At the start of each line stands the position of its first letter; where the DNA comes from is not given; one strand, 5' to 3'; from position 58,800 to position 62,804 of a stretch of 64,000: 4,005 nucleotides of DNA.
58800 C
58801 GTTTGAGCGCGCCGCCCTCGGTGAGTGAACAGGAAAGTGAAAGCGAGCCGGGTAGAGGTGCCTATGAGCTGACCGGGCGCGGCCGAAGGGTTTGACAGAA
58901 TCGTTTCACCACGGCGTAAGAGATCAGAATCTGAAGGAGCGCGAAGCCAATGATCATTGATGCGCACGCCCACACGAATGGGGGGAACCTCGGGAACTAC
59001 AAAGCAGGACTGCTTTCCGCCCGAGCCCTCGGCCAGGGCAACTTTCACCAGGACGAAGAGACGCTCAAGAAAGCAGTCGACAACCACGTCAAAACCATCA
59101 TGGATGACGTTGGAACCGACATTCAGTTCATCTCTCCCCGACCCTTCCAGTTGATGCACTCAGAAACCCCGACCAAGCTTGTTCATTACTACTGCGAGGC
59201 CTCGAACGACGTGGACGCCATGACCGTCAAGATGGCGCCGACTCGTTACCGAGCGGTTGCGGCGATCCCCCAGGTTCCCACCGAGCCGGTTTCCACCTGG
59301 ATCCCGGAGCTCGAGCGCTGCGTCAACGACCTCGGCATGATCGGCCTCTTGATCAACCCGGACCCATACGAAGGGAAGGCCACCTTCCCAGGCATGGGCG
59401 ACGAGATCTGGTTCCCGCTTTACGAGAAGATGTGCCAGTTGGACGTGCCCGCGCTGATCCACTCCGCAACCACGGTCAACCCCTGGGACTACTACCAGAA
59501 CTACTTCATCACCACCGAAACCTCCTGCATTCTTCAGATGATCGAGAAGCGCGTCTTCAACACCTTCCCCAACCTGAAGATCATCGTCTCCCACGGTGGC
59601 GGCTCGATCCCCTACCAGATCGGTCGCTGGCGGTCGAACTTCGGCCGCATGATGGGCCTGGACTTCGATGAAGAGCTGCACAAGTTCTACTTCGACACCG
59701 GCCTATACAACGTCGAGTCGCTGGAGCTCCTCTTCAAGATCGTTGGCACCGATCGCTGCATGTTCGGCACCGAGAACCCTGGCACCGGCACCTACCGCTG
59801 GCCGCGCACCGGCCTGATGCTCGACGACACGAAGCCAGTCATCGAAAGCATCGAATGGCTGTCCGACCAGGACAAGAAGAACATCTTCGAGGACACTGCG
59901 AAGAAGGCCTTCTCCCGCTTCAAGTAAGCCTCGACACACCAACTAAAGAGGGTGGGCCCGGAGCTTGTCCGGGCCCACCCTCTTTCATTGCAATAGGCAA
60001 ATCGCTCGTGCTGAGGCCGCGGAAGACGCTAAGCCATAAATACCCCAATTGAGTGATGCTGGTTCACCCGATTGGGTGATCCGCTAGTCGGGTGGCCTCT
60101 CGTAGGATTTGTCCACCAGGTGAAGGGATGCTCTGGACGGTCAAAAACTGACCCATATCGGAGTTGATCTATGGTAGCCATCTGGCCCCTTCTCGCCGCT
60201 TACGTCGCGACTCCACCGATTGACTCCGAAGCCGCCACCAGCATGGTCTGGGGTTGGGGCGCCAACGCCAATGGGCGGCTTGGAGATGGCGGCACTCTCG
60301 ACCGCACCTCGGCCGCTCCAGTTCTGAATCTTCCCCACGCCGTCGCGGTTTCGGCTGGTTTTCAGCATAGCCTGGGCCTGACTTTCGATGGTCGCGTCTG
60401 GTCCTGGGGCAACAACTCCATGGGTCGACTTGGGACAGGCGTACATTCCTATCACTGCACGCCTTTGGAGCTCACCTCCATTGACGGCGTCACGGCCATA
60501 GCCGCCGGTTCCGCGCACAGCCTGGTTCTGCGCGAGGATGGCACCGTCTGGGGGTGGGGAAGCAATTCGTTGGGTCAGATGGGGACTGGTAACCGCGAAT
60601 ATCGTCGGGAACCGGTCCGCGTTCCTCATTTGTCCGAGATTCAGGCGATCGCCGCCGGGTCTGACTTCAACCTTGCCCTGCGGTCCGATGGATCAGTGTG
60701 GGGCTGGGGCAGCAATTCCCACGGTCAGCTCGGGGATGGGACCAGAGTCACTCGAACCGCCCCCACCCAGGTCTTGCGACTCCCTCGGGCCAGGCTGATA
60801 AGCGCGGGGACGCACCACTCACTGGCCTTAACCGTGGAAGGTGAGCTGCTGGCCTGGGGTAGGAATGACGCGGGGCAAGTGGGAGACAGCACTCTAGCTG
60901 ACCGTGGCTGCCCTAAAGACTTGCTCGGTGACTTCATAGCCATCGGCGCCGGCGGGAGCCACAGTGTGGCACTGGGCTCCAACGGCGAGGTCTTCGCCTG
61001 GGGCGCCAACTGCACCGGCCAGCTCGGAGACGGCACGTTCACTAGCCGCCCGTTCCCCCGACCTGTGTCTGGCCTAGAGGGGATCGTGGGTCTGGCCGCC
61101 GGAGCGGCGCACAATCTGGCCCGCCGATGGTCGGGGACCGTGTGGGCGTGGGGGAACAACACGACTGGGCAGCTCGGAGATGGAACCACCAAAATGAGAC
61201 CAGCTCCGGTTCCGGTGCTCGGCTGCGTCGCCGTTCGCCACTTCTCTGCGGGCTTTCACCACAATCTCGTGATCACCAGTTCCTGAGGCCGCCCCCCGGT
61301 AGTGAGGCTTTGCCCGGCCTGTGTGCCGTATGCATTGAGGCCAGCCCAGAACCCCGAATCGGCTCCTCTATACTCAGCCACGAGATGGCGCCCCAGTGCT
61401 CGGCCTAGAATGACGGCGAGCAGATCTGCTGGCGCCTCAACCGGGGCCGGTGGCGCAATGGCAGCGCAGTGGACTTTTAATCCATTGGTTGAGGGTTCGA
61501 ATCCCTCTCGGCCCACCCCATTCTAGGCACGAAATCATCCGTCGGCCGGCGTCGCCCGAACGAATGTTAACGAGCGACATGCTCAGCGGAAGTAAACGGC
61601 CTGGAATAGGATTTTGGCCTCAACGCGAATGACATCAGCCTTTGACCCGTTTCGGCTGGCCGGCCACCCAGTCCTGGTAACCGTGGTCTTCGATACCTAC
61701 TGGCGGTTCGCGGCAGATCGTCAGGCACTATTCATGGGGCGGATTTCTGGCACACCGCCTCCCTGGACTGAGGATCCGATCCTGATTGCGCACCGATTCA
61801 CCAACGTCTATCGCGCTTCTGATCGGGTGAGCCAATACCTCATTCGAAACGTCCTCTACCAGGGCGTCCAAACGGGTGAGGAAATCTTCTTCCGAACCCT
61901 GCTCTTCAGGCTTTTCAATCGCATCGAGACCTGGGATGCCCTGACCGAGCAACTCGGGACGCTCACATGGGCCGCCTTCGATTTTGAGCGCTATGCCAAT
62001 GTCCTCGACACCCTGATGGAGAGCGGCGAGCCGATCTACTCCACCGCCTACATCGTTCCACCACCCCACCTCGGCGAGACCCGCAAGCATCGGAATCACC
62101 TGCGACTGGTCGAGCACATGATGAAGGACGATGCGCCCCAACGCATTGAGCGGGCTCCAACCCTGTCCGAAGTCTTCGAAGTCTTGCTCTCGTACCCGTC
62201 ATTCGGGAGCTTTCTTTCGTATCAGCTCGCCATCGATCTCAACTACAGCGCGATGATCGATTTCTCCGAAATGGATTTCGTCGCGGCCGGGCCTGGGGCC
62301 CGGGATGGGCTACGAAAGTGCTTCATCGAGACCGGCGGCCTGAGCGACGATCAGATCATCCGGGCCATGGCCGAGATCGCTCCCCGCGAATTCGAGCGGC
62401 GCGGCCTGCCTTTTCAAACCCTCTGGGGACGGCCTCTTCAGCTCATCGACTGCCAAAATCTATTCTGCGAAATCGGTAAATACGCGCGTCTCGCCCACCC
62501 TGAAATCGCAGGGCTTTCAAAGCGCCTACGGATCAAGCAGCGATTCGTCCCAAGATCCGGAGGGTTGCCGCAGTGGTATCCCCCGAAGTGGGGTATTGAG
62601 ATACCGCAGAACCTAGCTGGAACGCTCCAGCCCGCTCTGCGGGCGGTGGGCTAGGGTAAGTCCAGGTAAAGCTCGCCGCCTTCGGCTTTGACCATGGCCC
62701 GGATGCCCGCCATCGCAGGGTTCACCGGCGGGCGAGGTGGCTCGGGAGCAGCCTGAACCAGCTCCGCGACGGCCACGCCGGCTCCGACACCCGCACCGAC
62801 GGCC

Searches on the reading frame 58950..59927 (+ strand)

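Call 70: search_protein_families(library=pfam, max_evalue=0.00001, proteins=[window:58950-59927:+])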
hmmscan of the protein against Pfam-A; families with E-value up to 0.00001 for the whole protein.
window:58950-59927:+ (325 aa): 1 family
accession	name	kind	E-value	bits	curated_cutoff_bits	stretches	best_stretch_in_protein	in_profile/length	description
PF04909.20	Amidohydro_2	-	2.8e-33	116.4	26.4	1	3-321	1-287/289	Amidohydrolase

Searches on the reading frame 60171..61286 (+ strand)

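Call 70: search_protein_families(library=pfam, max_evalue=0.00001, proteins=[window:60171-61286:+])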
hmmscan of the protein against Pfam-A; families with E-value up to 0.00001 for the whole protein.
window:60171-61286:+ (371 aa): 4 families
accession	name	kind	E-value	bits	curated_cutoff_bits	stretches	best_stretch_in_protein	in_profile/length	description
PF25390.1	WD40_RLD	-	3.6e-111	372.4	150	2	25-240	109-333/363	RCC1-like domain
PF00415.24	RCC1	-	4.3e-79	261.4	21.7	6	173-220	1-50/50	Regulator of chromosome condensation (RCC1) repeat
PF13540.12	RCC1_2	-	1e-61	203.7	22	5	107-136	1-30/30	Regulator of chromosome condensation (RCC1) repeat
PF25384.1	Alsin_RLD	-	9e-18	65.2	100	0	26-93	244-313/405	Alsin RCC1-like domain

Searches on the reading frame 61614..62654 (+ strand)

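Call 70: search_protein_families(library=pfam, max_evalue=0.00001, proteins=[window:61614-62654:+])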
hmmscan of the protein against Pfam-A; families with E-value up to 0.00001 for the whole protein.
window:61614-62654:+ (346 aa): 1 family
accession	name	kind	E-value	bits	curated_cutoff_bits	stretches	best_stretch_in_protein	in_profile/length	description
PF18723.6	HMUDK_hel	-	1.3e-110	369.6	25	1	24-299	2-280/281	5-hmdU DNA kinase, helical domain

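Call 90: search_protein_families(library=ncbifam, max_evalue=0.001, proteins=[window:61614-62654:+])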
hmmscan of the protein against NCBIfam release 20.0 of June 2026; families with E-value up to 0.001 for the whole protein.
window:61614-62654:+ (346 aa): 0 families
